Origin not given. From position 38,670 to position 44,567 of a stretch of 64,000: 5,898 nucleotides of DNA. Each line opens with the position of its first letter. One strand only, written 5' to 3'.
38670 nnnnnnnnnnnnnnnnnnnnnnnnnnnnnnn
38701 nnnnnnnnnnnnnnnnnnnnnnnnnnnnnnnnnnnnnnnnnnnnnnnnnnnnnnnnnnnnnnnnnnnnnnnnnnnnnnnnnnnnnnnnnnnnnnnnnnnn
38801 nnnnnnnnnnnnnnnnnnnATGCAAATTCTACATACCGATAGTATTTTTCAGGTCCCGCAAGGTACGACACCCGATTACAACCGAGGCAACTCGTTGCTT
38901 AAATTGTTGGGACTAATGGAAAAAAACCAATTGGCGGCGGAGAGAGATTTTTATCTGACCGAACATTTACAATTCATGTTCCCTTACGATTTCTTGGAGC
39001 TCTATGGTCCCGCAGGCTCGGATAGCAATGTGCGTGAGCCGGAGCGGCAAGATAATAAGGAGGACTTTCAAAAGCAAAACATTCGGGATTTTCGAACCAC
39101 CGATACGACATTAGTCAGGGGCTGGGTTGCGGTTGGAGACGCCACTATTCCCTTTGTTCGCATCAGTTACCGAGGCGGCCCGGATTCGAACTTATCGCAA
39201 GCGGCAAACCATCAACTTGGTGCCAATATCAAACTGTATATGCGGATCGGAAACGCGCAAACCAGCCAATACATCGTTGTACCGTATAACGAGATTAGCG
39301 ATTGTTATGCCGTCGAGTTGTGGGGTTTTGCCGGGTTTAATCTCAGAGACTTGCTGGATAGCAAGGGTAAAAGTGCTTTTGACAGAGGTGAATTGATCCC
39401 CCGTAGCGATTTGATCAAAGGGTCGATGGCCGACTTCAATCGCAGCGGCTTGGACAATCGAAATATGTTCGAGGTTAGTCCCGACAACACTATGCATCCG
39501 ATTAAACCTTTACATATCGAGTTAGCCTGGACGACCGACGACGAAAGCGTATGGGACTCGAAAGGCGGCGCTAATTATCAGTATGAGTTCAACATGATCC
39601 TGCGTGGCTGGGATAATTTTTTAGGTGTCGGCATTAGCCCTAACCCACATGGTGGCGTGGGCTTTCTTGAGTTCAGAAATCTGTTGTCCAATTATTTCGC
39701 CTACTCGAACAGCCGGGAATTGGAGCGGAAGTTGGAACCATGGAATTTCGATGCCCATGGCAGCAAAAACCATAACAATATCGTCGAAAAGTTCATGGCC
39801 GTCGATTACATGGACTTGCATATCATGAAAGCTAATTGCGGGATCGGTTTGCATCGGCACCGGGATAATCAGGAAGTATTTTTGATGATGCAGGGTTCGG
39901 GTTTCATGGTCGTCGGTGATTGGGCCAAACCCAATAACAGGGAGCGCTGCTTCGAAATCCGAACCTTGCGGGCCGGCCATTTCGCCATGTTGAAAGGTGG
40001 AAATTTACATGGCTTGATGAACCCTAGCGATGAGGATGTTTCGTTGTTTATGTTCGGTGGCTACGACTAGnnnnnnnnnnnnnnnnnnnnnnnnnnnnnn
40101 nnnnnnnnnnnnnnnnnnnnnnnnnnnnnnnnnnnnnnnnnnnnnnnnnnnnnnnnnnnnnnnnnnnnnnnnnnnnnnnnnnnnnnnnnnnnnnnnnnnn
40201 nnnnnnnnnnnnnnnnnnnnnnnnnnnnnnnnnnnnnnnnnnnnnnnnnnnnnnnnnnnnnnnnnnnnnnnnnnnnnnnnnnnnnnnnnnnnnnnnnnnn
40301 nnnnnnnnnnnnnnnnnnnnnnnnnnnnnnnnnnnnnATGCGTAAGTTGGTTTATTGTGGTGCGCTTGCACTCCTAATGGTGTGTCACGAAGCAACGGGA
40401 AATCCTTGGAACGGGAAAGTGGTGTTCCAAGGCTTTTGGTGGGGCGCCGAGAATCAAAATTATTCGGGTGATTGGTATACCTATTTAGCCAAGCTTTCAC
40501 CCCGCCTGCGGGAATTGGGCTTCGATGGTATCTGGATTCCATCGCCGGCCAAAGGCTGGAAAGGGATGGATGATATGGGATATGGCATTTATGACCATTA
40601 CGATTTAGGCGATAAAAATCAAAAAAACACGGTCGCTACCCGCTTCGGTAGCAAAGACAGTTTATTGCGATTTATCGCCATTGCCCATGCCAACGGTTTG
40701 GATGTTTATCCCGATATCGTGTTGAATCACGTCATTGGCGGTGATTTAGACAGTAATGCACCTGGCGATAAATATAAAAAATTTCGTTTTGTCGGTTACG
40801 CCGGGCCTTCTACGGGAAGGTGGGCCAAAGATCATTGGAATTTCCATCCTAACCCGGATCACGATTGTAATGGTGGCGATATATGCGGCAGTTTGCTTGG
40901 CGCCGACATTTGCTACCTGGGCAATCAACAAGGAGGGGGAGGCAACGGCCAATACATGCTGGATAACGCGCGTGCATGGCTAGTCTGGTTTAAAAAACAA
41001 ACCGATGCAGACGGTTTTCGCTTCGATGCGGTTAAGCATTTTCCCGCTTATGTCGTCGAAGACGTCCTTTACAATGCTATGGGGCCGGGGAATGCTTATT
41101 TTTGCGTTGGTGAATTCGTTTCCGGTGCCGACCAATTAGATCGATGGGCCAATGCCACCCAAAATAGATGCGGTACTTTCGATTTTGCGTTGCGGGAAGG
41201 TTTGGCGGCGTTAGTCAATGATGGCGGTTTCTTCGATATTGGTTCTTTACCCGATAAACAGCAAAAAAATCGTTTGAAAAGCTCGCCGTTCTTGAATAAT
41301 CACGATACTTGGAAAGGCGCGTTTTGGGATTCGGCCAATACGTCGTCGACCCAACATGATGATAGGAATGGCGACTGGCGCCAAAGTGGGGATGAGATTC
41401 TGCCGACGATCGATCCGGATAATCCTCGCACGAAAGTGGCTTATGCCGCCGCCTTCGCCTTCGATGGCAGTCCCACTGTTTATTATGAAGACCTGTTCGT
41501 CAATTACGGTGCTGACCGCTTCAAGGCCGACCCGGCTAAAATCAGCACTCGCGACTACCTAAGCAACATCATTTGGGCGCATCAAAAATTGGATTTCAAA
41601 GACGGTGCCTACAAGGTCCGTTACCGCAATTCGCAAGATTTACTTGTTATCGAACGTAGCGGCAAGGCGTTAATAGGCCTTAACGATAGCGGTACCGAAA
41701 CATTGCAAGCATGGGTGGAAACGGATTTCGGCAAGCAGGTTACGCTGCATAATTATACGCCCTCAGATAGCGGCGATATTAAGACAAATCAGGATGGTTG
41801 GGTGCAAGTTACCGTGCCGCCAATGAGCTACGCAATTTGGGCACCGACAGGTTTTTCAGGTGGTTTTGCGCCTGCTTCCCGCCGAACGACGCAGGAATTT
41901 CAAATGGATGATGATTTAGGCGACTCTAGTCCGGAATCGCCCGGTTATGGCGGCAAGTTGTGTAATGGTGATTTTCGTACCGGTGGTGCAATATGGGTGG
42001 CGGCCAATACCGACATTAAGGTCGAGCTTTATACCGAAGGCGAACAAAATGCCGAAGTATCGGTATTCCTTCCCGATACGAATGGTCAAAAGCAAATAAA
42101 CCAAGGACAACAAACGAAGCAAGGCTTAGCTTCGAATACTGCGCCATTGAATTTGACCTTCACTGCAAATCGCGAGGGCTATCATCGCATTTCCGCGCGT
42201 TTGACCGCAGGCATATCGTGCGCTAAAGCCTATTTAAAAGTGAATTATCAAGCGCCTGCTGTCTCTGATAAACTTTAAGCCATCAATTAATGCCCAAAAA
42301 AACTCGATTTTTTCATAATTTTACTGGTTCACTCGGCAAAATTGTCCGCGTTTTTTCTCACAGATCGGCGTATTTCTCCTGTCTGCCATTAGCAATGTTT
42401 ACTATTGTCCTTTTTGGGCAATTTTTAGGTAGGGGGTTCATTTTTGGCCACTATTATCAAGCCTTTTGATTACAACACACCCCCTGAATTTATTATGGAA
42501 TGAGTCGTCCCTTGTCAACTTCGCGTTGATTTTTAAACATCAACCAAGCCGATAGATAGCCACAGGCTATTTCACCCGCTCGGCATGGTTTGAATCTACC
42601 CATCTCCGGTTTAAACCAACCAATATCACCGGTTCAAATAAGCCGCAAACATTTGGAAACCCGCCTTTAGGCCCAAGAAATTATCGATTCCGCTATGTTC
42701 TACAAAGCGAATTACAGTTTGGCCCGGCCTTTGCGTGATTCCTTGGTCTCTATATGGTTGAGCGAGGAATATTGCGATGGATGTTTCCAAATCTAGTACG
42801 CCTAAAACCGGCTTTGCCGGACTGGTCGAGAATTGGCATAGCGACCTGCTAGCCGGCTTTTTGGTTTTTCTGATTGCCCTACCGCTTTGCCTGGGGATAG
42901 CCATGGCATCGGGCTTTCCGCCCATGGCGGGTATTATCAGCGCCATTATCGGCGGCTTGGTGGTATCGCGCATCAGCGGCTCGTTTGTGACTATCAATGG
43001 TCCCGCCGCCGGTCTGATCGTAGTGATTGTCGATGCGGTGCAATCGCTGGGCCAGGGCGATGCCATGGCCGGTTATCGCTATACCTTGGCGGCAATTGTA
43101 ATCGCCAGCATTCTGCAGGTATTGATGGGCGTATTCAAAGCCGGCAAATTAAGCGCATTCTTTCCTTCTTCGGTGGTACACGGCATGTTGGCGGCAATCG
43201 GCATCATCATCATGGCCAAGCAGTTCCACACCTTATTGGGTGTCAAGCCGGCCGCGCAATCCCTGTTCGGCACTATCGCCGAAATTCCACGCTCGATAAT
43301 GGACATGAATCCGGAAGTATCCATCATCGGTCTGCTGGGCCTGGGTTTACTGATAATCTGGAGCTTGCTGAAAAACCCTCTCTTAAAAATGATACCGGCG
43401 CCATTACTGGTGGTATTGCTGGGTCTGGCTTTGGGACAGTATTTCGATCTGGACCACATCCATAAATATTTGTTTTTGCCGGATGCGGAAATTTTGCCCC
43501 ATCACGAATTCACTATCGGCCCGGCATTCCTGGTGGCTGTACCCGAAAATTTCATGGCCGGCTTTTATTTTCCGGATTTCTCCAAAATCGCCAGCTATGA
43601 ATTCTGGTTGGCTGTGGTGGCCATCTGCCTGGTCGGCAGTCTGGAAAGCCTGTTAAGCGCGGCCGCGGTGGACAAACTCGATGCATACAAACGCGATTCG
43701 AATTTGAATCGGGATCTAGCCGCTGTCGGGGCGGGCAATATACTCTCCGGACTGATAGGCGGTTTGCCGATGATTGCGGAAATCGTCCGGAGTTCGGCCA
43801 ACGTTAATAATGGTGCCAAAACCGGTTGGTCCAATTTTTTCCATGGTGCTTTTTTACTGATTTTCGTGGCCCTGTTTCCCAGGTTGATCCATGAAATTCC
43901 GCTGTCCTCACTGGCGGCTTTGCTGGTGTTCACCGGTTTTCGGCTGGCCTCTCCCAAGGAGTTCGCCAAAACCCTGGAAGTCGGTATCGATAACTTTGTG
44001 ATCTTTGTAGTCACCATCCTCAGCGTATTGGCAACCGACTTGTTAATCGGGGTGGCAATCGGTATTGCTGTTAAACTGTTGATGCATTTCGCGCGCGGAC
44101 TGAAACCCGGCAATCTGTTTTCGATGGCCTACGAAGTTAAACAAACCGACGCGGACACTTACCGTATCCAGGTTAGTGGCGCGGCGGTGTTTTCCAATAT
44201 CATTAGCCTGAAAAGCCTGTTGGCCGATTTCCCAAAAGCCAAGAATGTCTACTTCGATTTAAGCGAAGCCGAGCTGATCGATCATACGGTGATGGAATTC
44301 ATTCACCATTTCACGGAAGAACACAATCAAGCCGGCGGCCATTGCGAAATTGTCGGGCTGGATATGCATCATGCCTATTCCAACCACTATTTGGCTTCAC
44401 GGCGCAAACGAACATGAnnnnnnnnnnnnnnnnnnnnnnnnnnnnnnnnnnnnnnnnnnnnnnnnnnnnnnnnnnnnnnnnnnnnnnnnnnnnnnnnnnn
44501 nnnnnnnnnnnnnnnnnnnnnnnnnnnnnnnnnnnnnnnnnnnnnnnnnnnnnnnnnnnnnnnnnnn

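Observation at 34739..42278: Putative oxidative alpha-glucan/glycogen pathway: CBM48-fusion, GMC, two cupins, GH13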

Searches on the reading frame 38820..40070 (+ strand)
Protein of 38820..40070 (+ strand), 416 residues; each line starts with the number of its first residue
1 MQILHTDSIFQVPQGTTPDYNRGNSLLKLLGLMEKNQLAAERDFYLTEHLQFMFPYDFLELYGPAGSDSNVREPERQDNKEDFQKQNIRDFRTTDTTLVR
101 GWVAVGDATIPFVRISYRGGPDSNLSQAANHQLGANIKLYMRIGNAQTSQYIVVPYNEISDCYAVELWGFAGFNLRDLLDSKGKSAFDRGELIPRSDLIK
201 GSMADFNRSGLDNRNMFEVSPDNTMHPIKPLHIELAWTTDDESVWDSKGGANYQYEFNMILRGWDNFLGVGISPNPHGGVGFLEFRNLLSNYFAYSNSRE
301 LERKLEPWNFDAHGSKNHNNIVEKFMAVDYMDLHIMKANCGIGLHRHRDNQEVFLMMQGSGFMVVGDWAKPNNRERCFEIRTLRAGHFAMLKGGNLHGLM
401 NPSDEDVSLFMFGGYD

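Call 3: search_protein_families(library=pfam, proteins=[window:38820-40070:+], max_evalue=0.01)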
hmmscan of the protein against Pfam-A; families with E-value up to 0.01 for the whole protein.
window:38820-40070:+ (416 aa): 1 family
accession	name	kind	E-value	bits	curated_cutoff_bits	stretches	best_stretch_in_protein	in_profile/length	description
PF07883.17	Cupin_2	-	0.00026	21.1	27.2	1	337-411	6-68/70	Cupin domain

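Call 5: search_protein_families(library=ncbifam, proteins=[window:38820-40070:+], max_evalue=0.01)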
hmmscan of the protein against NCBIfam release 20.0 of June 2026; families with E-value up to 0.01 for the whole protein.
window:38820-40070:+ (416 aa): 0 families

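Call 21: search_solved_structures(query=window:38820-40070:+, max_evalue=1)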
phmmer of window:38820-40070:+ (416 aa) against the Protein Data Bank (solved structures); distinct sequences matched with E-value up to 1: 2.
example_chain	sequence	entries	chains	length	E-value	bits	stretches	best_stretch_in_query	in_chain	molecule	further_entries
6t9i_C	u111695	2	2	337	0.69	12.2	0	205-238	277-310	Protein SPT3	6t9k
7qep_M4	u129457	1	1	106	0.99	11.7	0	167-217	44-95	ECU06_1215 protein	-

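Call 26: find_homologous_proteins(query=window:38820-40070:+, max_evalue=0.001)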
Query window:38820-40070:+ (416 aa): 980 proteins with E <= 0.001 among 2607 candidates; the best 120 are listed.
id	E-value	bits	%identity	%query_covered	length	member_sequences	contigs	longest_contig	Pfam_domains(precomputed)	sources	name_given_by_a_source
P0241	3.5e-265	898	90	100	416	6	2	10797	-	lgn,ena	-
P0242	5.4e-258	874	87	100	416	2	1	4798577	PF07883.18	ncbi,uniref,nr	ncbi:cupin domain-containing protein [Methylomonas sp. LL1]|uniref:cupin domain-containing protein n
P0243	2.9e-244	829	83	100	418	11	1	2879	-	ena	-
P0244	3.0e-202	690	69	100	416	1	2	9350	-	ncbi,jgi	jgi:mannose-6-phosphate isomerase-like protein (cupin superfamily)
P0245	3.1e-199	681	69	100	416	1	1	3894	PF07883.18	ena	-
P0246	5.2e-199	680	68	100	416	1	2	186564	-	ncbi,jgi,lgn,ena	-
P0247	6.4e-199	680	68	100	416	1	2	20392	-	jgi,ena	-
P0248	3.2e-198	677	68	100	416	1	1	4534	-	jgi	-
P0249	7.5e-198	676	68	100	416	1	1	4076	-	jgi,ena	jgi:mannose-6-phosphate isomerase-like protein (cupin superfamily)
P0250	1.2e-197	675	68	100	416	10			-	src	-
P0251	2.1e-197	675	68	100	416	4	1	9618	-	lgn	-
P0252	3.3e-197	674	66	100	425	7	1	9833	PF07883.18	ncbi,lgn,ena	-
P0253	6.7e-197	673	67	100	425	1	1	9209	PF07883.18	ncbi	-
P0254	7.5e-197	673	69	100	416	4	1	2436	PF07883.18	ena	-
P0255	1.6e-196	672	68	100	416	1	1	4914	-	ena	-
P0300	8.2e-186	636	64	100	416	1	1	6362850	-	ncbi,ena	-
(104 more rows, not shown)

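Call 37: predict_structure(alignment_id=A3)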
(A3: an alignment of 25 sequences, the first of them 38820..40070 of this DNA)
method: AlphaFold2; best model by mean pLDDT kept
length: 416 residues; sequences in the alignment: 25
mean_pLDDT: 62.7   pTM: 0.63
mean pLDDT of the five models: 62.7, 59.3, 55.8, 55.0, 54.0
residues with pLDDT >= 90: 59; 70-90: 111; 50-70: 95; < 50: 151
segments of 3 or more residues with pLDDT < 50: 1-12, 16-20, 81-86, 259-296, 325-344, 346-351, 360-362, 364-381, 383-416
pLDDT, mean of each block of 10 residues (from residue 1): 29 43 60 69 73 76 62 58 51 86 85 90 89 92 82 89 91 87 89 88 74 65 70 90 83 69 40 34 37 48 56 59 47 42 46 48 43 43 45 35 31 27
secondary structure, 60 per line:
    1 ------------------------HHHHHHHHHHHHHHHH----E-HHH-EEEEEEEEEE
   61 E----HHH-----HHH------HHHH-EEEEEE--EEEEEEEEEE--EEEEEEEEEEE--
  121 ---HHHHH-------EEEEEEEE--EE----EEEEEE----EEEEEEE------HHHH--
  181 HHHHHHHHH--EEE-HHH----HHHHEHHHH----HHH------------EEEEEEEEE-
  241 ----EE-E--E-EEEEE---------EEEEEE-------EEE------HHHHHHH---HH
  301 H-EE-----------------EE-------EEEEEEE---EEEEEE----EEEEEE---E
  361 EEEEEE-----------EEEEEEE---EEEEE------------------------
elements in order: H25-40 E51-61 H83-86 E88-93 E96-105 E108-118 H124-128 E136-143 E152-157 E162-168 H175-178 H181-189 E192-194 H203-206 H208-211 E231-239 E253-257 E267-272 E280-282 H289-295 E331-337 E341-346 E351-356 E360-366 E378-384 E388-392

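Call 40: fold_search(model_id=the predicted structure, library=pdb)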
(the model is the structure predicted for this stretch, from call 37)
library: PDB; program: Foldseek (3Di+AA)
matches with E <= 10: 179; with E <= 0.001: 0
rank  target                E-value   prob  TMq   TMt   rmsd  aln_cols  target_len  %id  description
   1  4zkb_A                4.2e-01  0.02  0.08  0.13  22.6       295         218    9  The chemokine binding protein of orf virus complexed with CCL3 (released 2015-07-08)
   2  8cmt_A                4.4e-01  0.12  0.15  0.09  16.5       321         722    5  Structure of the plasma coagulation Factor XIII A2B2 heterotetrameric complex. (released 2024-09-11)
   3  4zkc_A                4.7e-01  0.01  0.08  0.13  21.4       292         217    7  The chemokine binding protein of orf virus complexed with CCL7 (released 2015-07-08)
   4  6j33_B                5.5e-01  0.06  0.11  0.05  16.8       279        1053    6  Crystal structure of ligand-free of PulA from Klebsiella pneumoniae (released 2019-09-18)
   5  8dgg_A                5.8e-01  0.02  0.10  0.12  28.6       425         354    8  Structure of glycosylated LAG-3 homodimer (released 2022-08-17)
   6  2fh6                  6.9e-01  0.04  0.11  0.06  17.4       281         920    6  Crystal Structure Analysis of Klebsiella pneumoniae pullulanase complexed with glucose (released 2006-06-13)
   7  3c8d_D                7.3e-01  0.15  0.12  0.13   4.6        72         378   14  Crystal structure of the enterobactin esterase FES from Shigella flexneri in the presence of 2,3-Di-hydroxy-N-benzoyl- (released 2008-02-26)
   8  6j35_A                7.3e-01  0.05  0.11  0.05  17.3       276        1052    7  Crystal structure of ligand-free of PulA-G680L mutant from Klebsiella pneumoniae (released 2019-09-18)
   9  3hs0_F                7.3e-01  0.03  0.12  0.09  22.2       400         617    9  Cobra Venom Factor (CVF) in complex with human factor B (released 2009-07-07)
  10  6j4h_A                7.8e-01  0.04  0.11  0.06  17.7       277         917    7  Crystal Structure of maltotriose-complex of PulA-G680L mutant from Klebsiella pneumoniae (released 2019-09-18)
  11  2fgz                  8.2e-01  0.04  0.11  0.06  17.6       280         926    6  Crystal Structure Analysis of apo pullulanase from Klebsiella pneumoniae (released 2006-06-13)
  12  8uin_G                8.2e-01  0.01  0.11  0.08  23.6       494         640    7  Structure of the C3bBb-albicin complex (released 2024-05-08)
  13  7yto_F                8.7e-01  0.02  0.10  0.10  18.4       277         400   10  The Crystal Structure Analysis of Creatine Amidinohydrolase from Alcaligenes sp. KS-85 (released 2023-08-23)
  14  8ovb_A                8.7e-01  0.01  0.12  0.08  24.3       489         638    6  Human Complement C3b in complex with Trypanosoma brucei ISG65. (released 2024-02-14)
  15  7eym_B                9.7e-01  0.08  0.08  0.25   9.4        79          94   11  Crystal structure of Vibrio cholerae ppnP (released 2022-02-09)
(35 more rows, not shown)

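Call 58: find_encoding_contigs(protein=P0300, flank=10000, max_places=1)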
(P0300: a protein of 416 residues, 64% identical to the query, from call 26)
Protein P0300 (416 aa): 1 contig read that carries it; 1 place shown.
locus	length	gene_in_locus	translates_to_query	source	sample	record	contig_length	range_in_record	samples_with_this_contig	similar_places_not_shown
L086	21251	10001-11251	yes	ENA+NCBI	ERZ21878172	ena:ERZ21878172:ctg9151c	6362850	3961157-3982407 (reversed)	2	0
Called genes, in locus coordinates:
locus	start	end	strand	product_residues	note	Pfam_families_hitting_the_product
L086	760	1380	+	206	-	PF00565:SNase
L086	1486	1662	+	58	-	-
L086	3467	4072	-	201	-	-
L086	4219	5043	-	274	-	PF13276:HTH_21, PF00665:rve, PF13683:rve_3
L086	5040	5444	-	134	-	PF01527:HTH_Tnp_1, PF13518:HTH_28 (weak)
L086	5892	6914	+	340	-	PF16561:AMPK1_CBM (weak)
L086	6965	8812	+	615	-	PF00732:GMC_oxred_N (weak), PF05199:GMC_oxred_C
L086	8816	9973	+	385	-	PF07883:Cupin_2 (faint)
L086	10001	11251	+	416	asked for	-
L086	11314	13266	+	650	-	PF02922:CBM_48, PF00128:Alpha-amylase (faint), PF02806:Alpha-amylase_C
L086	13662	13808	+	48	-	-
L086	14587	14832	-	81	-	-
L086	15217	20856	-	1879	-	-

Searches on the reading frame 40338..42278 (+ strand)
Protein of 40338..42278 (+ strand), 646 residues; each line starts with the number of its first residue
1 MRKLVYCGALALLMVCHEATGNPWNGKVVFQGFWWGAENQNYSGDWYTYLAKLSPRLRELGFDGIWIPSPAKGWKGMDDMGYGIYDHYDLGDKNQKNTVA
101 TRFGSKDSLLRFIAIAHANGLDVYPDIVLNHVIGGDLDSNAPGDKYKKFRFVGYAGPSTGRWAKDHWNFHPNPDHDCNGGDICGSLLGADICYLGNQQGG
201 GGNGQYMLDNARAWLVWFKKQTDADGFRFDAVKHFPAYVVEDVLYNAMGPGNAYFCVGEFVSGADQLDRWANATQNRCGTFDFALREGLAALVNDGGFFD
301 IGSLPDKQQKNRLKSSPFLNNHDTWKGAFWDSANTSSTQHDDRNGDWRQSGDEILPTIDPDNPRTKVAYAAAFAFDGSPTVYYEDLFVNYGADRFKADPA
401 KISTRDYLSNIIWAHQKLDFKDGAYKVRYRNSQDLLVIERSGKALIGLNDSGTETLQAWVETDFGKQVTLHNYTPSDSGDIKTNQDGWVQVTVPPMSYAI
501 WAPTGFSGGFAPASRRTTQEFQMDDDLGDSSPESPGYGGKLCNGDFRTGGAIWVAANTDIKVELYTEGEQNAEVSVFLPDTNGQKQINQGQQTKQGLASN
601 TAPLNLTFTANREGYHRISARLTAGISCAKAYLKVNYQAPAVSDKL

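Call 3: search_protein_families(library=pfam, proteins=[window:40338-42278:+], max_evalue=0.01)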
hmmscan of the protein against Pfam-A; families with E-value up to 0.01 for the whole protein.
window:40338-42278:+ (646 aa): 2 families
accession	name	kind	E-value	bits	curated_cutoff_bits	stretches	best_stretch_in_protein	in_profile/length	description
PF00128.31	Alpha-amylase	-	6.3e-10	39.3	22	1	41-132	13-92/446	Alpha amylase, catalytic domain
PF09154.16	Alpha-amy_C_pro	-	1.5e-09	38.2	21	1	446-501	3-56/57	Alpha-amylase C-terminal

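Call 5: search_protein_families(library=ncbifam, proteins=[window:40338-42278:+], max_evalue=0.01)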
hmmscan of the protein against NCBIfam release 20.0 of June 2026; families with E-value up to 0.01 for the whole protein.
window:40338-42278:+ (646 aa): 13 families
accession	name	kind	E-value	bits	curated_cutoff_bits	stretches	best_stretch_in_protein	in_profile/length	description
NF006970.0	PRK09441.1-3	equivalog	3.9e-71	240.1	516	1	25-504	38-465/466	alpha-amylase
NF006969.0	PRK09441.1-2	equivalog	7.5e-46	157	382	2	27-138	4-111/483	alpha-amylase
NF006972.0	PRK09441.1-5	equivalog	3.8e-35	121.3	804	2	16-139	23-142/514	alpha-amylase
NF006971.0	PRK09441.1-4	equivalog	1.3e-29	103.3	781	2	28-136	5-109/484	alpha-amylase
NF006968.0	PRK09441.1-1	equivalog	5.3e-27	94.3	389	2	29-136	6-110/495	alpha-amylase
TIGR02402.1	trehalose_TreZ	equivalog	2e-06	26.4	538.8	1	43-132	108-186/545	malto-oligosyltrehalose trehalohydrolase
NF007060.0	PRK09505.2-5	equivalog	5.3e-06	24.7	790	1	43-132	231-322/690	alpha-amylase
TIGR02456.1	treS_nterm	equivalog_domain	1.5e-05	23.7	678.35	1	38-132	19-101/539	maltose alpha-D-glucosyltransferase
NF007057.0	PRK09505.2-2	equivalog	1.9e-05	23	931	1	43-132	234-326/694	alpha-amylase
NF007059.0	PRK09505.2-4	equivalog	0.00016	20.1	865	1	44-132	226-316/683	alpha-amylase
NF051899.1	BetGalacBglAAgro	equivalog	0.0008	17.9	900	1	24-132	3-101/537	beta-galactosidase BglA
NF041321.1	Alpha-amyl_MalA_Halo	equivalog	0.0009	17.7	875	1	50-132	284-355/666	alpha-amylase MalA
TIGR02403.1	trehalose_treC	equivalog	0.0091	14.7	799.05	0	38-132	18-100/544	alpha,alpha-phosphotrehalase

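Call 45: search_solved_structures(query=window:40338-42278:+, max_evalue=1e-20)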
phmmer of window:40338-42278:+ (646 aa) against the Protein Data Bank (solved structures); distinct sequences matched with E-value up to 1e-20: 24.
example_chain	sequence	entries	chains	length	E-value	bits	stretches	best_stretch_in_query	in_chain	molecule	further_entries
1mwo_A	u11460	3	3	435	9.1e-35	123.2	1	26-324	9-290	alpha amylase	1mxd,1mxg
6gxv_A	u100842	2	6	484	5.1e-31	110.9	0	29-138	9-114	A-amylase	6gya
4uzu_A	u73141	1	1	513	7.7e-31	110.2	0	23-136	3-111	ALPHA-AMYLASE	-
1hvx_A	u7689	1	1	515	9.4e-31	110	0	23-136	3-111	ALPHA-AMYLASE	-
6ag0_A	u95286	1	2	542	1.6e-30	109.2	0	21-136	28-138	Alpha-amylase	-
3qgv_A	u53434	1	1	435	1.8e-30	109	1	25-324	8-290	Alpha amylase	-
1e3x_A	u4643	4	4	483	2.2e-29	105.4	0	30-139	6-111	ALPHA-AMYLASE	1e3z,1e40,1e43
1w9x_A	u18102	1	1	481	3.2e-29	104.9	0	30-141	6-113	ALPHA AMYLASE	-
2gjp_A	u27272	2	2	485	3.4e-29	104.8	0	29-141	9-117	alpha-amylase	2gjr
8jjm_A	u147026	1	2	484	1.1e-28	103.1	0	29-136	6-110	Amy63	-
3bh4_A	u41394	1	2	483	5.1e-28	100.9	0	30-139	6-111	Alpha-amylase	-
2die_A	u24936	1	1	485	5.3e-28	100.9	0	25-136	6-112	amylase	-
6toy_A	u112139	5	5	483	3e-27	98.4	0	30-137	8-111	Amylase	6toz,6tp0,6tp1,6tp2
1ob0_A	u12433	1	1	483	3.4e-27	98.2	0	30-139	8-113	ALPHA-AMYLASE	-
1bli_A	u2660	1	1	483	6.6e-27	97.3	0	30-139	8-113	ALPHA-AMYLASE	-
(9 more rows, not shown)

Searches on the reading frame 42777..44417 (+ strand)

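Call 3: search_protein_families(library=pfam, proteins=[window:42777-44417:+], max_evalue=0.01)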
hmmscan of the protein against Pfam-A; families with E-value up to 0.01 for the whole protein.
window:42777-44417:+ (546 aa): 3 families
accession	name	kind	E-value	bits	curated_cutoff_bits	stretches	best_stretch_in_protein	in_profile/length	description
PF00916.26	Sulfate_transp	-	3.4e-62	210.8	23.2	1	22-413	3-380/380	Sulfate permease family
PF16983.11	MFS_MOT1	-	2.7e-07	31.4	30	1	299-390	25-111/111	Molybdate transporter of MFS superfamily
PF01740.26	STAS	-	0.0047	17.1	22.6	1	461-528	10-80/106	STAS domain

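Call 5: search_protein_families(library=ncbifam, proteins=[window:42777-44417:+], max_evalue=0.01)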
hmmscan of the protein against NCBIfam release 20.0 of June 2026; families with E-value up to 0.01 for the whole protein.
window:42777-44417:+ (546 aa): 3 families
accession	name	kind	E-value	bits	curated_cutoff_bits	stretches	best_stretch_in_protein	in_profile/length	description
NF008660.1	PRK11660.1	equivalog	6.7e-52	176.6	614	1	19-528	28-532/572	C4-dicarboxylic acid transporter DauA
TIGR00815.1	sulP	subfamily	2e-45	155.3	380.45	1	21-447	15-431/565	sulfate permease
NF050096.1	BicarbTportBicA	equivalog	1.5e-37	129.4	880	1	18-436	10-403/547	bicarbonate transporter BicA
